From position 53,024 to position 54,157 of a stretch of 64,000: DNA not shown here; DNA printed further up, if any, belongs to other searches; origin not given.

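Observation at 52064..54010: Membrane-anchored ASCE ATPase with Walker A ~aa 420 and Walker B ~95 aa later: FtsK/TraB/VirD4/VirB4-like motor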

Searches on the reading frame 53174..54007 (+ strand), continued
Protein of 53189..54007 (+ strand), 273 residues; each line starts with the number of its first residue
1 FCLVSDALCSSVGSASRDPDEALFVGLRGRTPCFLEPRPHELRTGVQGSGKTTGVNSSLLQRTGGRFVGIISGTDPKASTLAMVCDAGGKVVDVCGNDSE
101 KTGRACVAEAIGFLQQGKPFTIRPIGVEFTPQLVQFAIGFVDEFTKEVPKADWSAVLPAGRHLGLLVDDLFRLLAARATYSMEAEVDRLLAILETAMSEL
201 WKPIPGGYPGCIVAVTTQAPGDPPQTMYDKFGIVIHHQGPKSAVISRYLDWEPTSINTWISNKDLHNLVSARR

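Call 97: fold_search(model_id=the predicted structure, library=pdb)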
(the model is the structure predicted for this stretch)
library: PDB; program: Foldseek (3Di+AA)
matches with E <= 10: 1139; with E <= 0.001: 0
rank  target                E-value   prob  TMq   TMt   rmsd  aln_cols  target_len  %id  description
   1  9vkp_F                1.3e-03  0.69  0.22  0.16   9.5       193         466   15  Cryo-EM structure of F-ATP synthase from Mycobacteroides abscessus (Rotational State 1) (released 2026-01-14)
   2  6vof_D                2.3e-03  0.89  0.27  0.18   8.4       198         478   12  Chloroplast ATP synthase (O2, CF1FO) (released 2020-09-09)
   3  5zt1_B                2.3e-03  0.80  0.29  0.26  12.2       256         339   15  Structure of the bacterial pathogens ATPase with substrate ATP gamma S (released 2018-05-16)
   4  9vkr_E                2.7e-03  0.82  0.27  0.19   9.1       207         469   13  Cryo-EM structure of F-ATP synthase from Mycobacteroides abscessus (Rotational State 3) (released 2026-01-14)
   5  9jc1_D                2.9e-03  0.80  0.27  0.19   9.4       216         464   12  Engineering of ATP synthase (released 2025-07-09)
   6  9nvm_E                3.1e-03  0.75  0.26  0.18   8.9       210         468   14  ATPase Hybrid F1 with the ancestral core domains Catalytic Dwell (released 2025-11-05)
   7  8r2g_E                3.9e-03  0.69  0.25  0.28  12.3       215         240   11  Crystal structure of a BRCA2-DMC1 complex (released 2023-11-22)
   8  6yny_B1               4.8e-03  0.57  0.24  0.15   9.6       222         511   12  Cryo-EM structure of Tetrahymena thermophila mitochondrial ATP synthase - F1Fo composite dimer model (released 2020-09-30)
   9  8gbj_D                5.1e-03  0.63  0.29  0.27  19.5       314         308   11  Cryo-EM structure of a human BCDX2/ssDNA complex (released 2023-06-21)
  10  8u1h_E                5.4e-03  0.75  0.25  0.18   9.7       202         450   14  Axle-less Bacillus sp. PS3 F1 ATPase mutant (released 2024-09-11)
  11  7dqe_E                5.4e-03  0.69  0.27  0.19   8.6       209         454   12  Crystal structure of the ADP-bound mutant A(S23C)3B(N64C)3 complex from enterococcus hirae V-ATPase (released 2021-12-29)
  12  5ybi_A                5.7e-03  0.60  0.25  0.22   8.4       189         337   12  Structure of the bacterial pathogens ATPase with substrate AMPPNP (released 2018-06-20)
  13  8r2g_H                9.4e-03  0.57  0.25  0.27  12.7       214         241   11  Crystal structure of a BRCA2-DMC1 complex (released 2023-11-22)
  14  9its_F                9.4e-03  0.51  0.23  0.17   9.8       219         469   12  Chloroflexus aurantiacus ADP-bound ATP synthase, state 1 (released 2025-03-19)
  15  3oaa_B                1.0e-02  0.63  0.26  0.17   9.7       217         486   10  Structure of the E.coli F1-ATP synthase inhibited by subunit Epsilon (released 2011-05-25)
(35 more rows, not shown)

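Call 110: find_related_loci(query=A2, collection=viral_contigs, flank=8000)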
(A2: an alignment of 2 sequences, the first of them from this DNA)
Query A2 (278 aa) in viral_contigs; peptide patterns used: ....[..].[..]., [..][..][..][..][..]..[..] (x = any residue, [..] = any of these).
89 stretches matched a pattern, but none encodes a relative of the query by tblastn (E <= 1e-3).
